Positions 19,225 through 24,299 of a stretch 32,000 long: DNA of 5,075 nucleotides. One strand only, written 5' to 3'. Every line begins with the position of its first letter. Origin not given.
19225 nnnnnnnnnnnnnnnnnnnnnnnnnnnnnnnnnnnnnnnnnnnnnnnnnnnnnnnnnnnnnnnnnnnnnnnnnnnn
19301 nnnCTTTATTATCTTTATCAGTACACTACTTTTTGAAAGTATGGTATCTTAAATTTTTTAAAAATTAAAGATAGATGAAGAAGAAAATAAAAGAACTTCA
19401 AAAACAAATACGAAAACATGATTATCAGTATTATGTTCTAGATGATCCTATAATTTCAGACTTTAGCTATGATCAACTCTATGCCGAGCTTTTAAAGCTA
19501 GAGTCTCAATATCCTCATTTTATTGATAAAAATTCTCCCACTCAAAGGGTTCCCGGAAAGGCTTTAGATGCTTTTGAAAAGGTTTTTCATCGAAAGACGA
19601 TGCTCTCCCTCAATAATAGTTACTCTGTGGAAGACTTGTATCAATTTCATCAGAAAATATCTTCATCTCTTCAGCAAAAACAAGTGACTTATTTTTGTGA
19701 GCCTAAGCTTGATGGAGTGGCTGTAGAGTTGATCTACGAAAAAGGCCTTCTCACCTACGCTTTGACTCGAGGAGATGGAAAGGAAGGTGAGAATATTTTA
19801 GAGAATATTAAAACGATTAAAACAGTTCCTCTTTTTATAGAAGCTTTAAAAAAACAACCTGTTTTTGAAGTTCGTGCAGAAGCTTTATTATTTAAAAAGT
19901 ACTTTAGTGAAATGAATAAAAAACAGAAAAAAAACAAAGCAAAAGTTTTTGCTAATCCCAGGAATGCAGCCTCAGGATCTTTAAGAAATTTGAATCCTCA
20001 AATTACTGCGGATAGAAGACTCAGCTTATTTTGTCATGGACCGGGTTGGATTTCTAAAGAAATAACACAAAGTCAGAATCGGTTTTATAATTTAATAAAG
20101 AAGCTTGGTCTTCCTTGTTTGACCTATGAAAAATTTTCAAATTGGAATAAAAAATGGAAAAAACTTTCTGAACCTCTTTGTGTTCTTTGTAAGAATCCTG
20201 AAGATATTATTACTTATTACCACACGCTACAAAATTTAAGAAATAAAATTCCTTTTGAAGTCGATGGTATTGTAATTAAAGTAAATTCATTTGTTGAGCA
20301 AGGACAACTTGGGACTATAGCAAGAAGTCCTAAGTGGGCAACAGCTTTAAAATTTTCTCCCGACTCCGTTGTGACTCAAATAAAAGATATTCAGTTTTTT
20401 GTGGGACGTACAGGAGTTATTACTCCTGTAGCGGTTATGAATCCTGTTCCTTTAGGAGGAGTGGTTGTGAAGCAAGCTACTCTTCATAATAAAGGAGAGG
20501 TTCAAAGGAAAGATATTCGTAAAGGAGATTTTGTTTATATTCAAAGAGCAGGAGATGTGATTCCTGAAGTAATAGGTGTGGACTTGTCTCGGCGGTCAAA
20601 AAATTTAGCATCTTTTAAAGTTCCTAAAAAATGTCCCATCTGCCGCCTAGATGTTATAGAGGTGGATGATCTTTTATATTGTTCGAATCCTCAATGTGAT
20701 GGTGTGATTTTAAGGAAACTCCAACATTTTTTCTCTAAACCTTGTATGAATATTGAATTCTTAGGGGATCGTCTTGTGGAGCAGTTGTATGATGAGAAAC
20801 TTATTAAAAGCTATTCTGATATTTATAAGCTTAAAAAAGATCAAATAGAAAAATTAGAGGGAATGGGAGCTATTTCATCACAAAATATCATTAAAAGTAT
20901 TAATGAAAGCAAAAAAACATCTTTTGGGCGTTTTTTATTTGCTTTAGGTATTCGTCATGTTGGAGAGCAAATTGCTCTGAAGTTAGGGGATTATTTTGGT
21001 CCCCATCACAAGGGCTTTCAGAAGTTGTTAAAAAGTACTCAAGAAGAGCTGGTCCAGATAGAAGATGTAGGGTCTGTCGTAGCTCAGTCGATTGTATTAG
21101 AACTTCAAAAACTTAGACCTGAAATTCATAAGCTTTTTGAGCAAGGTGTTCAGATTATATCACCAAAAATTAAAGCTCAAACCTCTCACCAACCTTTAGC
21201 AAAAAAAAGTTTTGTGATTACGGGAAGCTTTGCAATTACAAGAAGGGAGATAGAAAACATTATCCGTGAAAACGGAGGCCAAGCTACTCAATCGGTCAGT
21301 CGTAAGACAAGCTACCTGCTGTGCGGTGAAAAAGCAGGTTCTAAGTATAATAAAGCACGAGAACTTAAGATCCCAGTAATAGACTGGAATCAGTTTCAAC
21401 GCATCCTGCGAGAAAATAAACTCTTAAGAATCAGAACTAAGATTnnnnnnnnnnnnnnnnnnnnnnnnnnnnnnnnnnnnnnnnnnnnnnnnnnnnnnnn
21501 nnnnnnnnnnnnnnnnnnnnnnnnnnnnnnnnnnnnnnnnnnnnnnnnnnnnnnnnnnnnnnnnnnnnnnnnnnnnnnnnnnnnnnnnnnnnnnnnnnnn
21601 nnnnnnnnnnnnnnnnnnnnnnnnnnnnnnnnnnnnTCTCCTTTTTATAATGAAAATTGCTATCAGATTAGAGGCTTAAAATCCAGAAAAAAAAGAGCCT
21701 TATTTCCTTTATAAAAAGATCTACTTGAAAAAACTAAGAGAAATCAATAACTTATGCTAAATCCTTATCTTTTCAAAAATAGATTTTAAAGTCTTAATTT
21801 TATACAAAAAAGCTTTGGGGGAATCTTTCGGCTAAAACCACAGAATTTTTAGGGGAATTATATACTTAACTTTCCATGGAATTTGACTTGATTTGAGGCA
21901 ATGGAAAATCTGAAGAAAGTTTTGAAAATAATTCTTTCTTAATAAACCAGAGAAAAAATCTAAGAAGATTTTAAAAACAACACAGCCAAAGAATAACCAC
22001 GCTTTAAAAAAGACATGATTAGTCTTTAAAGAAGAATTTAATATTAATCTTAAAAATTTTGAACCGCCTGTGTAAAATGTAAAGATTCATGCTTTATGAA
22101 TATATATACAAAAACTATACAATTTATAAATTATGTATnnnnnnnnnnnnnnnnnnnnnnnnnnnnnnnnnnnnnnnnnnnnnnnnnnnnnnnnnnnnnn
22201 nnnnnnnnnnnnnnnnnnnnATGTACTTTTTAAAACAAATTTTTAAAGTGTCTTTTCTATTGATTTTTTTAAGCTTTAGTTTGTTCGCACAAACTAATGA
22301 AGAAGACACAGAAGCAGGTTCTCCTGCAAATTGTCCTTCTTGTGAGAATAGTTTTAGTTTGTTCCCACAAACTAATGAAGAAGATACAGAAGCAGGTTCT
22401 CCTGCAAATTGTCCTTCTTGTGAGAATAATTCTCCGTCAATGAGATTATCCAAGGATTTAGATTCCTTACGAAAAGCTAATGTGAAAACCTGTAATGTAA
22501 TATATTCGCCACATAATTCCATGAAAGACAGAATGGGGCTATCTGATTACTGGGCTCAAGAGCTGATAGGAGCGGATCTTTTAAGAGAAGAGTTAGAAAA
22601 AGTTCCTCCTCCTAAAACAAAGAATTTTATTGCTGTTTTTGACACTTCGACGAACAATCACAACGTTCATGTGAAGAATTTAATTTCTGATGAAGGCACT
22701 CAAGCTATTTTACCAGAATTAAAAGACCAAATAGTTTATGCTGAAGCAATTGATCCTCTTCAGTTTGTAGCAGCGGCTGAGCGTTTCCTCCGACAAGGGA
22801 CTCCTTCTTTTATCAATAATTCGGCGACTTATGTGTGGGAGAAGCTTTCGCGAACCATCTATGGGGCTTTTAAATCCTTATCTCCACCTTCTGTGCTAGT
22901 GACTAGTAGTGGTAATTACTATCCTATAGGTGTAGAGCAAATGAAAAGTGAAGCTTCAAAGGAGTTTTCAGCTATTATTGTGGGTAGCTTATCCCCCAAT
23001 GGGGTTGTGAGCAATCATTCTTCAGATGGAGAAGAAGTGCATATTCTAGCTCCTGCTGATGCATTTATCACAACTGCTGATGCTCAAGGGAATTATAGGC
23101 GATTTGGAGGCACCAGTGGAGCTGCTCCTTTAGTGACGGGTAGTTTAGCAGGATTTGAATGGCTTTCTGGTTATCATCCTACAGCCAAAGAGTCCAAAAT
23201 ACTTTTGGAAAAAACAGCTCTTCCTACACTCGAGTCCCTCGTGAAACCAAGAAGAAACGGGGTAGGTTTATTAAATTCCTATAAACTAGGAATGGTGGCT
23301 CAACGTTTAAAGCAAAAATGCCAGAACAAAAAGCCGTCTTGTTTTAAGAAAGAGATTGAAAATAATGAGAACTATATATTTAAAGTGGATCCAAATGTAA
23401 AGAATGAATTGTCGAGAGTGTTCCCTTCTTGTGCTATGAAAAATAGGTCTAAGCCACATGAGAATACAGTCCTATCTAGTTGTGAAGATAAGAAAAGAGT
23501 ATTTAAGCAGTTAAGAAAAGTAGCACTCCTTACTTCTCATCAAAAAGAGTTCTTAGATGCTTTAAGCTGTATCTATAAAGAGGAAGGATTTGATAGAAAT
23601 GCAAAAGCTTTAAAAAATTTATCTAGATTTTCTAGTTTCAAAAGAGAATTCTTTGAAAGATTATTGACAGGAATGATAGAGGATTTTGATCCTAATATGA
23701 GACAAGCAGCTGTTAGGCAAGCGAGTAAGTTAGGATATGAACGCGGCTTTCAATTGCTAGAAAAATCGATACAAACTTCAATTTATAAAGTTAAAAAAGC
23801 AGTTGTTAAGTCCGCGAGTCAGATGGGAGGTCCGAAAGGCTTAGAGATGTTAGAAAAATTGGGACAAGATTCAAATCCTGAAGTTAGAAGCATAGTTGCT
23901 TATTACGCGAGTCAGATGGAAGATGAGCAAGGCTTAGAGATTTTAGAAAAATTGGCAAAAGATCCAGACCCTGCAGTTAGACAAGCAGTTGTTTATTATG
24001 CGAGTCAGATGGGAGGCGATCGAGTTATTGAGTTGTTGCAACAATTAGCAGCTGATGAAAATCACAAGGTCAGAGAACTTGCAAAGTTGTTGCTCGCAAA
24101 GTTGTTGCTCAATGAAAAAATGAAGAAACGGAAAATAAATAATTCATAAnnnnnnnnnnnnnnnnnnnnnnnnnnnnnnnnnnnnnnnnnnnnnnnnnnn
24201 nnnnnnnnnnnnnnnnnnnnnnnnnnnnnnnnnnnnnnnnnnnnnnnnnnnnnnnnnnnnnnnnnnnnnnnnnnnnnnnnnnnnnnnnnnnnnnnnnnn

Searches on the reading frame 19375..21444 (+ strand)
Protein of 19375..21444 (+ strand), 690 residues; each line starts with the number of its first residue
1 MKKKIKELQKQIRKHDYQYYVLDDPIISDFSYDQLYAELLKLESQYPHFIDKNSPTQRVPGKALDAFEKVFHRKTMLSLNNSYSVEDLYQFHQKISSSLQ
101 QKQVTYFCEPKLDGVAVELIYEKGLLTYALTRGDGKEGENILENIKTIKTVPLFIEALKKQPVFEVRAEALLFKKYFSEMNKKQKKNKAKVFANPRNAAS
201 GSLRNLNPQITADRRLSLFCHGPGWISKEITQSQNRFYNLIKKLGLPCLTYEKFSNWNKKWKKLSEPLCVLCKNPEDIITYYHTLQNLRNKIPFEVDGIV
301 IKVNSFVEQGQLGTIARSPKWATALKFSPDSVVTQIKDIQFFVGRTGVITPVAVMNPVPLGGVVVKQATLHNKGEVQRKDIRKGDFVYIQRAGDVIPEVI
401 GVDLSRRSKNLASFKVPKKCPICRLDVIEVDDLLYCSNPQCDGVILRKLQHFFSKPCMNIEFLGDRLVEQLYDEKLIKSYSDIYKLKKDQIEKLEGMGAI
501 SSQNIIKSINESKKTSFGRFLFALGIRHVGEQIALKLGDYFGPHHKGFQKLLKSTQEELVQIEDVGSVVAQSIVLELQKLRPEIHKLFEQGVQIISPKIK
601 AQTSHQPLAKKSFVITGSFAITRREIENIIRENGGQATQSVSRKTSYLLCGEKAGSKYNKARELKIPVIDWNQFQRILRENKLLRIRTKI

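Call 47: find_related_loci(query=window:19375-21444:+, collection=genome_contigs, flank=10000)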
Query window:19375-21444:+ (690 aa) in genome_contigs; peptide patterns used: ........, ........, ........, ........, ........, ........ (x = any residue, [..] = any of these).
101 stretches matched a pattern; 21 encode a relative of the query (tblastn E <= 1e-3); 21 distinct loci.
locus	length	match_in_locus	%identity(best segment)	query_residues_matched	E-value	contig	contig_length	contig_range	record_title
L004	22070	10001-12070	45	1-679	0e+0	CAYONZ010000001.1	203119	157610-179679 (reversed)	MAG TPA_asm: uncultured Bdellovibrionales bacterium isolate SRP278252_co1_713 genome assembly, contig: NODE_43_length_20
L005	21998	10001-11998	41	1-677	3e-168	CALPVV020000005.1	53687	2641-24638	MAG: Nitrosovibrio sp. Nv4 isolate HRS-ES2-bin-178 genome assembly, contig: HRSG-E12-C196, whole genome shotgun sequence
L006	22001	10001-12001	41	1-678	6e-164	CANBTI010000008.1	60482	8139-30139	MAG: Bdellovibrionales bacterium isolate JR-MC-C-240519-135 genome assembly, contig: JR-MC-C-240519-C202, whole genome s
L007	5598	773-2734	42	2-670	5e-166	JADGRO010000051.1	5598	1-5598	MAG: Methylotenera sp. isolate Chersky_557 k127_23271739, whole genome shotgun sequence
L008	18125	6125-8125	40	1-678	3e-163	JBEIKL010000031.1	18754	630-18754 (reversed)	MAG: Bdellovibrionales bacterium isolate Sample-104-S4-bin-132 Sample_104_S4-bin_132-k141_2162141, whole genome shotgun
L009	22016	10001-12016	40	1-684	1e-158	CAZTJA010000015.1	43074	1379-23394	MAG TPA_asm: uncultured Syntrophaceae bacterium isolate SRP242652_co2_187 genome assembly, contig: NODE_1061_length_4307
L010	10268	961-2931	37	1-677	2e-150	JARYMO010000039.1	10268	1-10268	MAG: Syntrophomonadaceae bacterium isolate A05DMB-I-34 NODE_2484_length_10268_cov_3.875355, whole genome shotgun sequenc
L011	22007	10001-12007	39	4-674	1e-149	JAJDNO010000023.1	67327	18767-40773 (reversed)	MAG: Gallionella sp. isolate ALJrbin.4 k141_1455383, whole genome shotgun sequence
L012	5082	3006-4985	38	1-680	2e-151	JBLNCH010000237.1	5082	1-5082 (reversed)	MAG: Bacillota bacterium isolate MAG130 PRJNA950955_bin37_renamed_236, whole genome shotgun sequence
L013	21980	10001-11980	38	1-680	1e-148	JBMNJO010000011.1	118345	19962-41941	MAG: Syntrophomonadales bacterium isolate SBF912LR0HQ0178 contig_33147, whole genome shotgun sequence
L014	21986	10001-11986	37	2-678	2e-147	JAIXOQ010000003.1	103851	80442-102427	MAG: Proteobacteria bacterium isolate C1_MAG_00031 C1_MAG_00031_000000000001, whole genome shotgun sequence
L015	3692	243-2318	36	2-678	4e-150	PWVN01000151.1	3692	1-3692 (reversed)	MAG: Syntrophomonadaceae bacterium isolate CSSed11_298R1 CS-Sed11-C63366, whole genome shotgun sequence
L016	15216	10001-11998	38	8-678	3e-144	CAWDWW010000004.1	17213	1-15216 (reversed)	MAG: uncultured beta proteobacterium isolate MFD05942.bin.2.285 genome assembly, contig: contig_133703, whole genome sho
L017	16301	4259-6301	39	4-690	8e-144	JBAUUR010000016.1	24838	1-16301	MAG: Gallionellaceae bacterium isolate MFD05931_ilm_asm_bin2 k127_149465, whole genome shotgun sequence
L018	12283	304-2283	37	1-679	6e-138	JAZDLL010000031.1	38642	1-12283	MAG: Candidatus Omnitrophota bacterium isolate MEGAHIT-group-0.593 k141_3327648, whole genome shotgun sequence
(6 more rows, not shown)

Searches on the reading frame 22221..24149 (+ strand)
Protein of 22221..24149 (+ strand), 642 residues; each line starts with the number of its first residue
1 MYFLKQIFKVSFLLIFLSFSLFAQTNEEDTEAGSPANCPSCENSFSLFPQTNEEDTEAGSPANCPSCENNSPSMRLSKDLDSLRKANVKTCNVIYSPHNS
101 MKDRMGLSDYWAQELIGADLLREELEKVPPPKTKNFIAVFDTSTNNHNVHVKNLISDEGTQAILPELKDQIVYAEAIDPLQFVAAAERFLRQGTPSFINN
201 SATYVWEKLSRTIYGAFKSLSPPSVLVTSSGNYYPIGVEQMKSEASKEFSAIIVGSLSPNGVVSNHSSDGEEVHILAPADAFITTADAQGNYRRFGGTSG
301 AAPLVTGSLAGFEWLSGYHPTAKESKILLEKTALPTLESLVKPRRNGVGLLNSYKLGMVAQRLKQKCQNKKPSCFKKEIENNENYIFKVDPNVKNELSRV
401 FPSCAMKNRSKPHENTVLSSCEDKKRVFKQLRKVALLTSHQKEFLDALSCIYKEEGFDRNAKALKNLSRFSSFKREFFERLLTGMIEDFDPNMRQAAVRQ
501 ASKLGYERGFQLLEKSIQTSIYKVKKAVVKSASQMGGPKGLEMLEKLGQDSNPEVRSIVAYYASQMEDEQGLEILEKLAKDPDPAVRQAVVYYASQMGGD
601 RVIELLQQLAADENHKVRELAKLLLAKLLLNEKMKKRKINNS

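Call 6: search_protein_families(library=pfam, proteins=[window:22221-24149:+], max_evalue=0.01)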
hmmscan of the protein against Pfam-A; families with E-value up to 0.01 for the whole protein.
window:22221-24149:+ (642 aa): 7 families
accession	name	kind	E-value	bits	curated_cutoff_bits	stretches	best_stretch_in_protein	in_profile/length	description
PF13646.12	HEAT_2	-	1.9e-23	83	27.7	2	544-622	5-84/88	HEAT repeats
PF00082.27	Peptidase_S8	-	8.8e-10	38.8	21.8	1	196-333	112-273/288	Subtilase family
PF02985.28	HEAT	-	3e-09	36.7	23.5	0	572-592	2-22/31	HEAT repeat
PF13513.12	HEAT_EZ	-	7.2e-05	23.7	27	0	572-591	30-49/55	HEAT-like repeat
PF12717.13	Cnd1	-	0.00055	20.4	26.4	0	602-637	22-57/162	non-SMC mitotic condensation complex subunit 1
PF10366.15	Vps39_1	-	0.0016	19.1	22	1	554-625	41-108/108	Vacuolar sorting protein 39 domain 1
PF20875.2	SidC_C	-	0.0093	16.8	27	0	572-620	2-50/123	SidC, C-terminal domain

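Call 49: predict_structure(alignment_id=A3)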
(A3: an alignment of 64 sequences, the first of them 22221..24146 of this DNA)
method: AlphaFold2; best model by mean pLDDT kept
length: 642 residues; sequences in the alignment: 64
mean_pLDDT: 84.6   pTM: 0.79
mean pLDDT of the five models: 84.6, 83.2, 83.1, 82.3, 81.6
residues with pLDDT >= 90: 408; 70-90: 116; 50-70: 51; < 50: 67
segments of 3 or more residues with pLDDT < 50: 20-84
pLDDT, mean of each block of 10 residues (from residue 1): 62 66 38 34 29 33 42 43 61 79 72 95 98 96 96 96 96 94 97 98 71 96 97 84 96 95 90 96 91 92 98 98 98 92 88 98 98 98 96 92 74 66 95 94 94 92 91 68 71 80 79 92 95 90 97 98 91 97 98 95 97 98 96 83 66
secondary structure, 60 per line:
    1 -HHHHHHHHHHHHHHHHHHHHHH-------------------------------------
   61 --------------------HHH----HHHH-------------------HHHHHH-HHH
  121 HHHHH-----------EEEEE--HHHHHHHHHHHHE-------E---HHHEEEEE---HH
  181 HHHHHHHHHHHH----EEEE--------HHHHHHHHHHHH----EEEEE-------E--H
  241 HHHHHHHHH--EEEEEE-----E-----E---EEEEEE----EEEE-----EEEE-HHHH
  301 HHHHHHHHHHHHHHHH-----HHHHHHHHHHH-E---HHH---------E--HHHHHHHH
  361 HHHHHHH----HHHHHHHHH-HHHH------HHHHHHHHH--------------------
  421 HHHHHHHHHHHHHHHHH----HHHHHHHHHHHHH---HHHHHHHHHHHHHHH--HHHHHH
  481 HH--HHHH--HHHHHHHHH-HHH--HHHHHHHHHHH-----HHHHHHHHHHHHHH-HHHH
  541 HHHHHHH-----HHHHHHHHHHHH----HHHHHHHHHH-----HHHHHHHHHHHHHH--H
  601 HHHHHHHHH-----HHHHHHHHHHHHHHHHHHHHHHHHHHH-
elements in order: H2-23 H88-91 H111-116 H118-125 E137-141 H144-155 E171-175 H179-192 E197-200 H209-220 E225-229 H240-249 E252-257 E273-278 E283-286 E292-295 H297-316 H322-332 H353-367 H372-380 H382-385 H392-400 H421-437 H442-454 H458-472 H475-482 H485-488 H491-499 H506-516 H522-535 H537-547 H553-564 H569-578 H584-597 H600-609 H615-641

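Call 53: fold_search(model_id=the predicted structure, library=pdb)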
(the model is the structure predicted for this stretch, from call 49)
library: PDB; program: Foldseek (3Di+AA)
matches with E <= 10: 1342; with E <= 0.001: 239
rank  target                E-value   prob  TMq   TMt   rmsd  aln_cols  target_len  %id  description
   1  3qtl_A                3.0e-09  1.00  0.30  0.65   4.9       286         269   19  Structural Basis for Dual-inhibition Mechanism of a Non-classical Kazal-type Serine Protease Inhibitor from Horseshoe  (released 2011-06-01)
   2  6dwq                  3.0e-09  1.00  0.30  0.64   5.2       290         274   19  Subtilisin serine protease modified with the protease inhibitor cyanobenzylsulfonylfluoride (released 2019-07-03)
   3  1sel_A                3.8e-09  1.00  0.30  0.65   4.9       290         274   20  CRYSTAL STRUCTURE OF SELENOSUBTILISIN AT 2.0-ANGSTROMS RESOLUTION (released 1993-10-31)
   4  1bh6                  3.9e-09  1.00  0.31  0.66   4.5       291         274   19  SUBTILISIN DY IN COMPLEX WITH THE SYNTHETIC INHIBITOR N-BENZYLOXYCARBONYL-ALA-PRO-PHE-CHLOROMETHYL KETONE (released 1998-11-04)
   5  1sbi                  5.6e-09  1.00  0.28  0.61   6.4       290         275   17  SUBTILISIN BPN' 8397 (E.C. 3.4.21.14) MUTANT (M50F, N76D, G169A, Q206C, N218S) (released 1995-12-07)
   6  1ubn                  6.7e-09  1.00  0.31  0.67   4.4       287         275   18  SELENOSUBTILISIN BPN (released 1999-06-08)
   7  1mpt                  7.0e-09  1.00  0.30  0.67   4.9       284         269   17  CRYSTAL STRUCTURE OF A NEW ALKALINE SERINE PROTEASE (M-PROTEASE) FROM BACILLUS SP. KSM-K16 (released 1994-06-22)
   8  1a2q                  7.4e-09  1.00  0.31  0.66   4.7       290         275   18  SUBTILISIN BPN' MUTANT 7186 (released 1998-04-29)
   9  9csd_A                7.7e-09  1.00  0.31  0.27   4.4       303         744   16  The Ectodomains of SPRING and S1P with the inhibitor PF-429242 (released 2025-04-23)
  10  1mee_A                9.2e-09  1.00  0.31  0.66   4.6       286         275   19  THE COMPLEX BETWEEN THE SUBTILISIN FROM A MESOPHILIC BACTERIUM AND THE LEECH INHIBITOR EGLIN-C (released 1992-10-15)
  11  1c3l                  9.2e-09  1.00  0.30  0.63   5.1       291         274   19  SUBTILISIN-CARLSBERG COMPLEXED WITH XENON (8 BAR) (released 1999-08-04)
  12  3qtl_B                1.0e-08  1.00  0.30  0.65   4.9       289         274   19  Structural Basis for Dual-inhibition Mechanism of a Non-classical Kazal-type Serine Protease Inhibitor from Horseshoe  (released 2011-06-01)
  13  7am7_A                1.1e-08  1.00  0.30  0.68   3.9       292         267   19  Crystal structure of Peptiligase mutant - M222P/L217H/A225N/F189W/N218D (released 2021-02-17)
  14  1lw6_E                1.2e-08  1.00  0.31  0.65   4.6       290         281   19  Crystal Structure of the Complex of Subtilisin BPN' with Chymotrypsin Inhibitor 2 at 1.5 Angstrom Resolution (released 2002-08-21)
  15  7am7_B                1.2e-08  1.00  0.30  0.66   4.4       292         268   19  Crystal structure of Peptiligase mutant - M222P/L217H/A225N/F189W/N218D (released 2021-02-17)
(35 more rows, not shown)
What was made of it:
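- On S8 subtilase family with helical 4-Cys extension and HEAT repeats (source of the module): The model matches subtilisins (calls 49, 53).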

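Call 68: search_protein_families(library=ncbifam, proteins=[window:22221-24149:+], max_evalue=0.01)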
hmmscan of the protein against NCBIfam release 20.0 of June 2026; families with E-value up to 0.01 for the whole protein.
window:22221-24149:+ (642 aa): 7 families
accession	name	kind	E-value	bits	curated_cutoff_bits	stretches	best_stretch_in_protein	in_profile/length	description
NF045915.1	PhycobilmeDegNblB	equivalog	1.7e-12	47.4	300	1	479-622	69-213/214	phycobilisome degradation protein NblB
TIGR03921.1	T7SS_mycosin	equivalog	1e-05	24.8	278.75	1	225-310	151-241/353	type VII secretion-associated serine protease mycosin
TIGR02270.1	TIGR02270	subfamily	0.0012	17.9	206.8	1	482-613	122-252/410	TIGR02270 family protein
NF010374.0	PRK13800.1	equivalog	0.0015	16.8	1196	1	543-625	747-832/898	fumarate reductase/succinate dehydrogenase flavoprotein subunit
TIGR03895.1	protease_PatA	subfamily_domain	0.0033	16.2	421.05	1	251-424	113-288/606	PatA/PatG family cyanobactin maturation protease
NF033595.1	denti_PrtP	equivalog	0.004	15.8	300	1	265-354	404-499/606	dentilisin complex serine proteinase subunit PrtP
NF007244.0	PRK09687.1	equivalog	0.0059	15.9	275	0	482-622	28-181/285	putative lyase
